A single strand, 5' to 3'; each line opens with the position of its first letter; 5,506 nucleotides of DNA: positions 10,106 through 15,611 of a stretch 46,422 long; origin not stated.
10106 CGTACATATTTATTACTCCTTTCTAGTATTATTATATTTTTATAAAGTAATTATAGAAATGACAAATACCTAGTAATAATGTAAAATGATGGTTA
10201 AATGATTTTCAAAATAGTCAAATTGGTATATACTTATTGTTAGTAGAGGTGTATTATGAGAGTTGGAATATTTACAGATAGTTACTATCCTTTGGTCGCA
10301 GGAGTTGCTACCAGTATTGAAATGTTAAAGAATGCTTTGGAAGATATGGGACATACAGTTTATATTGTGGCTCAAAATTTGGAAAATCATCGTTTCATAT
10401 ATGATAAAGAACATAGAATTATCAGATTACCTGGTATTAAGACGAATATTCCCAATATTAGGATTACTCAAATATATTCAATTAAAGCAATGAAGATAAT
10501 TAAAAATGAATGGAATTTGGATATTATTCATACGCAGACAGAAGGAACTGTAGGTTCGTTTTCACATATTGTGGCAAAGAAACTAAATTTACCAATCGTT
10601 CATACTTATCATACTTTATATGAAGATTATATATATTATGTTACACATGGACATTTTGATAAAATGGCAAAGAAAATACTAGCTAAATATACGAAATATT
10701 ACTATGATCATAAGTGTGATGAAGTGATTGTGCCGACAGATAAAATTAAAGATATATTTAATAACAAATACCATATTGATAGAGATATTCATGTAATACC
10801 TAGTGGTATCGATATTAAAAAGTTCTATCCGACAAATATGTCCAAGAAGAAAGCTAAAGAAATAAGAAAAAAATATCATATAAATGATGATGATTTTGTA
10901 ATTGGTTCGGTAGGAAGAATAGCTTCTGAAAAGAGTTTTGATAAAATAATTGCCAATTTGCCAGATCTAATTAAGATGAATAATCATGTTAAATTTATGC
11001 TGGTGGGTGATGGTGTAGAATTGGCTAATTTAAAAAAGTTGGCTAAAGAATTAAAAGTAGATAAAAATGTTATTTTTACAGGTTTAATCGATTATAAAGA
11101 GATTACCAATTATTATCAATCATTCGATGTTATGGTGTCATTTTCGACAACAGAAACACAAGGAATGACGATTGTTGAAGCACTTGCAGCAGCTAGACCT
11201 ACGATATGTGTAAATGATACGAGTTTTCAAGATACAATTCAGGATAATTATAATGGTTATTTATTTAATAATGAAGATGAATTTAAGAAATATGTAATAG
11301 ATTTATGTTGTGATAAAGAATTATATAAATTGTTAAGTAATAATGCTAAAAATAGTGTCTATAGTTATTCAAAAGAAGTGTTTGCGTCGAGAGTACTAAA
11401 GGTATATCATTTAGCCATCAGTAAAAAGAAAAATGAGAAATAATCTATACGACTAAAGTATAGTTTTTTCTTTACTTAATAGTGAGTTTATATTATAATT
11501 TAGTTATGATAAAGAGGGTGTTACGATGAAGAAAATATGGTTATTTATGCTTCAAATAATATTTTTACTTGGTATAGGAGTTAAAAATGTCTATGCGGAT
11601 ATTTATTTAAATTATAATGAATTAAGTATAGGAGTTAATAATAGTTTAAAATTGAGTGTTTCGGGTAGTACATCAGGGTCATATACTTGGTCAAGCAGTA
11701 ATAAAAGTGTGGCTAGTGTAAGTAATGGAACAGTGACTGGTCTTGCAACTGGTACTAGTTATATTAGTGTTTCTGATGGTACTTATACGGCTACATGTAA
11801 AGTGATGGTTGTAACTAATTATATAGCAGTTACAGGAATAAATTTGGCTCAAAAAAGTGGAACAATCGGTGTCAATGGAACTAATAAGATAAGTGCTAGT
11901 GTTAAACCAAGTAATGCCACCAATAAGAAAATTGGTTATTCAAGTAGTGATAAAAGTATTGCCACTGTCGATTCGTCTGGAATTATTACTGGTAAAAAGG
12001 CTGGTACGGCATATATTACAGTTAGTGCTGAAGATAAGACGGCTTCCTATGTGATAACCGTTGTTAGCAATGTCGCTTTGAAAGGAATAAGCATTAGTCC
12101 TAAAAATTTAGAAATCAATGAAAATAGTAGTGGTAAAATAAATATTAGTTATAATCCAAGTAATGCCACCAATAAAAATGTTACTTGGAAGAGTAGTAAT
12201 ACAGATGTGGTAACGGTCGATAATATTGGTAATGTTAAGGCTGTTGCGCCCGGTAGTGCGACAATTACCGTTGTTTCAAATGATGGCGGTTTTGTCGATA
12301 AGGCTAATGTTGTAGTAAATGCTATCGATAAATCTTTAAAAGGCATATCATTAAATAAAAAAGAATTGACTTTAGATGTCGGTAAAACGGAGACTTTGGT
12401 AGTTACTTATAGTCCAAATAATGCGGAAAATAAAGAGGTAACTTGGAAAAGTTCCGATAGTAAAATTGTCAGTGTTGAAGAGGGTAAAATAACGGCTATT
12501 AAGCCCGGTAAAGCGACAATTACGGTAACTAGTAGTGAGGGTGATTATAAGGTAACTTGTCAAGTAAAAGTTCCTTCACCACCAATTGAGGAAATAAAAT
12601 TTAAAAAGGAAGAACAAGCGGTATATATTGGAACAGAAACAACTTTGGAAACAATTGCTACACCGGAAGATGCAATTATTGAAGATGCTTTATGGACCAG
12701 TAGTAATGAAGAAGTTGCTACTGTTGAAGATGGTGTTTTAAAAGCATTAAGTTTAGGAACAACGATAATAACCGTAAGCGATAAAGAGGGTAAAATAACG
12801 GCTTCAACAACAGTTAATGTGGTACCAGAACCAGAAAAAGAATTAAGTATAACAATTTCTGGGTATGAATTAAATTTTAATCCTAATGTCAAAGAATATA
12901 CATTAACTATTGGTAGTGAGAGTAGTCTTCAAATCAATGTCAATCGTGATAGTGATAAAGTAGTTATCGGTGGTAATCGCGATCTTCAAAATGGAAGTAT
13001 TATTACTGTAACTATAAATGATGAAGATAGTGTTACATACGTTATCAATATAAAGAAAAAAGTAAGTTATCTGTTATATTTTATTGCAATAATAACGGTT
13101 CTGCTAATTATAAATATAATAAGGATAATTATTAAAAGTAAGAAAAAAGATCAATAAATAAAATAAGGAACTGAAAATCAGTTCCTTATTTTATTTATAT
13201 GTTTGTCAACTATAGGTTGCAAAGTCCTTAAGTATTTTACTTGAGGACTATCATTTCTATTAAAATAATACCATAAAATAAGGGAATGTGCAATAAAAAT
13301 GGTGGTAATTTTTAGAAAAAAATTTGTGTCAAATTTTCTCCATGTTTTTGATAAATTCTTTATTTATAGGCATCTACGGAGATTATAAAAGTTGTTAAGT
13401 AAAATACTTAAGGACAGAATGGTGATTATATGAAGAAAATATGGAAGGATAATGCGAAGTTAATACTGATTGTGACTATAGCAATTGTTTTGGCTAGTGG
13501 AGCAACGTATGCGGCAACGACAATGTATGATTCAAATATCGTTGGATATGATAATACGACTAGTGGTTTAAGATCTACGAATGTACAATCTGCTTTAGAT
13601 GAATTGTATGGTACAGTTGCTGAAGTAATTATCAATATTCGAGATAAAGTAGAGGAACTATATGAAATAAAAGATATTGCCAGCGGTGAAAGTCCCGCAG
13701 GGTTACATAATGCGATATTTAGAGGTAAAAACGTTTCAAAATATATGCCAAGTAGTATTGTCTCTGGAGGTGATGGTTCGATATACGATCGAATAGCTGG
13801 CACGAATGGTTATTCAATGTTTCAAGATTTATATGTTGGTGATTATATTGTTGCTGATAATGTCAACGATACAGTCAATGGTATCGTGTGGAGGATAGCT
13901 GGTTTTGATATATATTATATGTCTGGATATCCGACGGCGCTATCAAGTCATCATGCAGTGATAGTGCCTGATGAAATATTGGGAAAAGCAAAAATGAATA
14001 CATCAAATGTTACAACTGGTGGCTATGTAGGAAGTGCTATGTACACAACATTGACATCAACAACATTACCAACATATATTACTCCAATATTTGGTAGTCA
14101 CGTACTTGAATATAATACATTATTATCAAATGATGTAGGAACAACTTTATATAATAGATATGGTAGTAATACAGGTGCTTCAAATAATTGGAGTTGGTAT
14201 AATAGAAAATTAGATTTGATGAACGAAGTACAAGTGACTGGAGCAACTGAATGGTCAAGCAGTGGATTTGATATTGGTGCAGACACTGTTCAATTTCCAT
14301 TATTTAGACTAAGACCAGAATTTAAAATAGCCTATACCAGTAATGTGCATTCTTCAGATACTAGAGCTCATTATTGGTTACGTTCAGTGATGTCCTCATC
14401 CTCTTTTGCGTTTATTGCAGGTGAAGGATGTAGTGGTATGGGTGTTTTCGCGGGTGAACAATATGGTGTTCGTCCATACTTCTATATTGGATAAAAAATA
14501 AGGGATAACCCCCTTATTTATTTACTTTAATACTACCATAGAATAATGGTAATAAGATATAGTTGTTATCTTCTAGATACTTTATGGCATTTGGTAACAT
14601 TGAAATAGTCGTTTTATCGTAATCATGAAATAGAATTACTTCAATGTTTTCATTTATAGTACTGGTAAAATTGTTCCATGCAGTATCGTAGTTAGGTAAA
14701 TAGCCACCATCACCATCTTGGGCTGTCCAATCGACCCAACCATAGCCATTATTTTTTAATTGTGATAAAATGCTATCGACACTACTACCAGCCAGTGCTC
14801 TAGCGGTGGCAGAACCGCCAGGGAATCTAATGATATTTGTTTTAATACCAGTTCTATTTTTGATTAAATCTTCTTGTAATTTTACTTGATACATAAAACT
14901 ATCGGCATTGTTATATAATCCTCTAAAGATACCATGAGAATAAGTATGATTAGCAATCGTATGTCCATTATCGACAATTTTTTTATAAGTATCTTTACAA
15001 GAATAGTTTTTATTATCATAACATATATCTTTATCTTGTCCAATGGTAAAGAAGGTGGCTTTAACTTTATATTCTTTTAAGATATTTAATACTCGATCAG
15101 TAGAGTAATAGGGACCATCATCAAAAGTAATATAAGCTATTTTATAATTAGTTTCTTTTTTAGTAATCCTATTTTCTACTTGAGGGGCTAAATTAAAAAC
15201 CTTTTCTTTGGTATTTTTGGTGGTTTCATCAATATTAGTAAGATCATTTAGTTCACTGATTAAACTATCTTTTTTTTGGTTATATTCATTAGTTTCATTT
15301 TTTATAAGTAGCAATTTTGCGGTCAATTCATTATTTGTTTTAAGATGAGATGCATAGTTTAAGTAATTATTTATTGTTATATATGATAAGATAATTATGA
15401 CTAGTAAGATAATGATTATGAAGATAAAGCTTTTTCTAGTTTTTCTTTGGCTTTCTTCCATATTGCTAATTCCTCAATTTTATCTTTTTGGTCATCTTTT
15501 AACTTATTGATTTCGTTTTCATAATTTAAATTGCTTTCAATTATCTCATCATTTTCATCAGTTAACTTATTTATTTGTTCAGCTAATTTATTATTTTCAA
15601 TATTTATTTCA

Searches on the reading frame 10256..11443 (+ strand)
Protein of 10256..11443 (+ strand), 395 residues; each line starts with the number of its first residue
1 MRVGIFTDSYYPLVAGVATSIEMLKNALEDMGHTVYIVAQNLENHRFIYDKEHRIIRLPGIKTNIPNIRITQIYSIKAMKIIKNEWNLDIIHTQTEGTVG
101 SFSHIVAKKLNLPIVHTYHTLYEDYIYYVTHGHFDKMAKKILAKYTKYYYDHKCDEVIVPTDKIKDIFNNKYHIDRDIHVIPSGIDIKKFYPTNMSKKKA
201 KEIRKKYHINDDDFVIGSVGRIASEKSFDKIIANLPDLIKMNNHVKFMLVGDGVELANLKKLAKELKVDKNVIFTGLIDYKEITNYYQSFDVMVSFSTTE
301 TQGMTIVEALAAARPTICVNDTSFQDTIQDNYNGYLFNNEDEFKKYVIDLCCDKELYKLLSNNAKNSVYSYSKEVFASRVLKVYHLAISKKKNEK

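Call 7: search_protein_families(library=pfam, proteins=[window:10256-11443:+], max_evalue=0.1)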
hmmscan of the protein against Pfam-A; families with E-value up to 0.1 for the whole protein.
window:10256-11443:+ (395 aa): 8 families
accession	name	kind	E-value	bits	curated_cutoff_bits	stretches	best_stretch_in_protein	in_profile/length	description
PF00534.26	Glycos_transf_1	-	7.1e-35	120.5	26.4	1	201-366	3-171/172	Glycosyl transferases group 1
PF13439.12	Glyco_transf_4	-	3.4e-29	102.5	28.5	1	15-188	2-169/170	Glycosyltransferase Family 4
PF13692.12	Glyco_trans_1_4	-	7.4e-25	88.3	27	1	214-352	2-141/142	Glycosyl transferases group 1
PF13579.12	Glyco_trans_4_4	-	7.3e-09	36.6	29.7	1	16-184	2-158/158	Glycosyl transferase 4-like domain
PF13477.12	Glyco_trans_4_2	-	0.0052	17.4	23.4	1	26-121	18-109/139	Glycosyl transferase 4-like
PF01886.21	DUF61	-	0.017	15.6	27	0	106-166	59-114/127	Protein of unknown function DUF61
PF13524.12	Glyco_trans_1_2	-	0.041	14.3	25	0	240-350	10-111/144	Glycosyl transferase-like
PF20706.3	GT4-conflict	-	0.045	13.2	26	0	279-332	271-324/385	Family 4 Glycosyltransferase in conflict systems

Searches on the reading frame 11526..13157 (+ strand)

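Call 7: search_protein_families(library=pfam, proteins=[window:11526-13157:+], max_evalue=0.1)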
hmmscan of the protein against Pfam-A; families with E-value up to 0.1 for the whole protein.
window:11526-13157:+ (543 aa): 12 families
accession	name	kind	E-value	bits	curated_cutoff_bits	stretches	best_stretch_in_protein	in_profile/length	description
PF02368.24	Big_2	-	6e-60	199.6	22.8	5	186-258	3-75/79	Bacterial Ig-like domain (group 2)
PF21461.3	HL_N-beta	-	4.5e-19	68.4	27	4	386-425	12-50/57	Hyaluronate lyase, N-terminal beta-sheet domain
PF22359.2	Big-like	-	1.2e-10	41.9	27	2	144-179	11-46/48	Bacterial Ig-like domain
PF21764.3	Invasin_D4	-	4.4e-07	30.8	27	1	298-337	33-75/88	Invasin, domain 4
PF20578.4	aBig_2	-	1.6e-05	25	27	1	36-80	20-63/89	Atrophied bacterial Ig domain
PF23486.1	Ig_TMEM132_5th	-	2.8e-05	24.7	28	0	391-435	89-135/137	TMEM132 fifth domain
PF15780.11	ASH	-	5.4e-05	23.7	27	1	253-300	33-79/98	Abnormal spindle-like microcephaly-assoc'd, ASPM-SPD-2-Hydin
PF24507.1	Ig_CFAP65_4th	-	0.0016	19.3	27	0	188-235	25-74/76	CFAP65, fourth Ig-like domain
PF22067.2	Cep192_D3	-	0.004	17.7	27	0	268-303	40-76/99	Cep192 domain 3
PF25354.1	Ig_NUP210_16th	-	0.015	15.2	27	0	296-333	21-60/72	NUP210-like, Ig-like domain 16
PF23882.1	DUF7235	-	0.028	14.3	30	0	181-243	106-165/307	Family of unknown function (DUF7235)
PF22967.3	Ig_NUP210_1st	-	0.058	14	27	0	41-71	21-49/92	NUP210 Ig-like domain 1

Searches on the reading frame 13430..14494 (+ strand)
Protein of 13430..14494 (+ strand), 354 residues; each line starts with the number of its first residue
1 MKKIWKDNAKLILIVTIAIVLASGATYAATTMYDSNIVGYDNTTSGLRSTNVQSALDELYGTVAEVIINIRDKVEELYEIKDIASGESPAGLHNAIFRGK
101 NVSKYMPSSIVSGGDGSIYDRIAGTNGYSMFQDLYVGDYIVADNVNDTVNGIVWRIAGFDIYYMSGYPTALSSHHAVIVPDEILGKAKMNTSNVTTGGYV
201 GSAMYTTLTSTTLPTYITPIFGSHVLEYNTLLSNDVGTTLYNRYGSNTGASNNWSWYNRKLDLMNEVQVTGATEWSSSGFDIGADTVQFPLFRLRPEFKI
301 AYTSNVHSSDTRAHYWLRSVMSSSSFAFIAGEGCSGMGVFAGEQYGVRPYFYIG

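Call 7: search_protein_families(library=pfam, proteins=[window:13430-14494:+], max_evalue=0.1)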
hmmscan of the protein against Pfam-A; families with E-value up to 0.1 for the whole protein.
window:13430-14494:+ (354 aa): 1 family
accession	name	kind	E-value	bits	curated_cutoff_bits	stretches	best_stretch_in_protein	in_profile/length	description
PF19789.6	DUF6273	-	0.0042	17.4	23.5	1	285-353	104-170/172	Domain of unknown function (DUF6273)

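Call 14: search_protein_families(library=phrogs, proteins=[window:13430-14494:+], max_evalue=1)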
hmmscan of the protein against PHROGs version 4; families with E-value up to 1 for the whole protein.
window:13430-14494:+ (354 aa): 3 families
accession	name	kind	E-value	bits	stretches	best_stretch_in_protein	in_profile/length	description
phrog_21980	-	unknown function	0.016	15.9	1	273-353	163-239/241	-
phrog_3481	-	unknown function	0.033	15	1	136-176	13-52/65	-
phrog_22091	-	unknown function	0.2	12.5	1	69-97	7-35/68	-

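Call 15: search_protein_families(library=ncbifam, proteins=[window:13430-14494:+], max_evalue=1)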
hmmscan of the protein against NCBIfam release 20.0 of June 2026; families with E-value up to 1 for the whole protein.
window:13430-14494:+ (354 aa): 0 families

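Call 64: find_encoding_contigs(protein=window:13430-14494:+, flank=1500, max_places=10)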
Protein window:13430-14494:+ (354 aa): no gene with exactly this product is on record in the collection.

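Call 81: predict_structure(alignment_id=A5)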
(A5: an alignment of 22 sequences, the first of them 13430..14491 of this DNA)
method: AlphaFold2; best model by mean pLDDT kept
length: 354 residues; sequences in the alignment: 22
mean_pLDDT: 49.6   pTM: 0.48
mean pLDDT of the five models: 49.6, 47.3, 46.5, 42.4, 37.5
residues with pLDDT >= 90: 20; 70-90: 52; 50-70: 46; < 50: 236
segments of 3 or more residues with pLDDT < 50: 1-47, 51-97, 161-169, 187-209, 233-253, 262-348
pLDDT, mean of each block of 10 residues (from residue 1): 33 38 34 33 43 46 45 39 35 44 93 92 83 75 89 72 45 66 55 38 44 79 71 46 40 53 38 27 28 26 36 28 37 37 46 60
secondary structure, 60 per line:
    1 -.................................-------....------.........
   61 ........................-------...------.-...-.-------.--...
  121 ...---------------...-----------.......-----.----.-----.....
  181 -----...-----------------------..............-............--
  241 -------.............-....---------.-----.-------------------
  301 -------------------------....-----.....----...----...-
elements in order: H2-34 H42-45 H52-84 H118-123 E139-141 E153-159 E176-180 E186-188 H212-224 E227-238 E248-260 E326-329 E335-339 E344-346 E351-353

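Call 83: fold_search(model_id=the predicted structure, library=pdb)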
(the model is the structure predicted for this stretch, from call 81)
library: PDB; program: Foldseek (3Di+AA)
matches with E <= 10: 12; with E <= 0.001: 0
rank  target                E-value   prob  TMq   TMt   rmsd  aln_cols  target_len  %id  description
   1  2e3i                  2.7e+00  0.06  0.09  0.31   8.3        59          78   24  Crystal structure of the CLIP-170 CAP-Gly domain 1 (released 2007-08-28)
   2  2e3h                  3.8e+00  0.07  0.10  0.37   7.6        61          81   13  Crystal structure of the CLIP-170 CAP-Gly domain 2 (released 2007-08-28)
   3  2cp7_MODEL_1_A        3.8e+00  0.04  0.10  0.32   8.3        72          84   26  Solution structure of the 1st CAP-Gly domain in mouse CLIP-170/restin (released 2005-11-19)
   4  2qk0                  4.1e+00  0.04  0.09  0.34   7.7        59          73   22  Structural Basis of Microtubule Plus End Tracking by XMAP215, CLIP-170 and EB1 (released 2007-10-02)
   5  3rdv_B                5.9e+00  0.04  0.09  0.36   7.8        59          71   20  Structure of the SLAIN2c-CLIPCG1 complex (released 2011-06-29)
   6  8rd8_E5               6.6e+00  0.03  0.07  0.15   5.8        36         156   22  Cryo-EM structure of P. urativorans 70S ribosome in complex with hibernation factors Balon and RaiA (structure 1). (released 2024-02-21)
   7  2cp6_MODEL_1_A        7.5e+00  0.03  0.10  0.18   7.6        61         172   15  Solution structure of the 2nd CAP-Gly domain in human CLIP-170/restin (released 2005-11-19)
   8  4v6w_CZ               7.9e+00  0.01  0.06  0.12   6.3        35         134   11  Structure of the D. melanogaster 80S ribosome (released 2014-07-09)
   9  4v5o_AY               7.9e+00  0.01  0.06  0.09  12.8        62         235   16  CRYSTAL STRUCTURE OF THE EUKARYOTIC 40S RIBOSOMAL SUBUNIT IN COMPLEX WITH INITIATION FACTOR 1. (released 2014-07-09)
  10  7ooc_D                8.4e+00  0.01  0.08  0.14  17.7       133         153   10  Mycoplasma pneumoniae 30S subunit of ribosomes in chloramphenicol-treated cells (released 2022-05-25)
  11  8ove_Ba               9.0e+00  0.01  0.07  0.15  11.2        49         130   12  CRYO-EM STRUCTURE OF TRYPANOSOMA BRUCEI PROCYCLIC FORM 80S RIBOSOME : TB11CS6H1 snoRNA mutant (released 2023-11-29)
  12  5a53_C                9.0e+00  0.01  0.10  0.13  13.3       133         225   13  Crystal Structure of the Rpf2-Rrs1 complex (released 2015-10-21)

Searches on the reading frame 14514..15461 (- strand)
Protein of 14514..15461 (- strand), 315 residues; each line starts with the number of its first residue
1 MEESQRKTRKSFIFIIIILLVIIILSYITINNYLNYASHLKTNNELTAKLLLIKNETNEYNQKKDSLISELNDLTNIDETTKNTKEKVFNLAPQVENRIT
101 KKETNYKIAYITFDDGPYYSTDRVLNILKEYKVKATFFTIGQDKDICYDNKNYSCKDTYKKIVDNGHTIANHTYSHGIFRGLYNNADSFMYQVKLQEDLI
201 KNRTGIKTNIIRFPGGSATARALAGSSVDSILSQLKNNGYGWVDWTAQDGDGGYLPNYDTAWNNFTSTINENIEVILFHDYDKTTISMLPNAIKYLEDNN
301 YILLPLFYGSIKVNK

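Call 7: search_protein_families(library=pfam, proteins=[window:14514-15461:-], max_evalue=0.1)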
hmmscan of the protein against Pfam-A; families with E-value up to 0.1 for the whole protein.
window:14514-15461:- (315 aa): 5 families
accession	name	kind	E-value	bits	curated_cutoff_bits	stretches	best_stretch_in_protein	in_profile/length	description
PF01522.26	Polysacc_deac_1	-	4.7e-27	94.8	23.1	1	101-223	1-113/124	Polysaccharide deacetylase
PF20193.3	DUF6556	-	0.0013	19.5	28.1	1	22-85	40-103/113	Family of unknown function (DUF6556)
PF05739.25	SNARE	-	0.015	15.7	26.8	1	2-25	28-51/53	SNARE domain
PF10096.14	DUF2334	-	0.02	14.9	26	1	121-177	18-77/203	Uncharacterized protein conserved in bacteria (DUF2334)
PF00092.34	VWA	-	0.081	13.6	23.8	0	58-144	56-143/174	von Willebrand factor type A domain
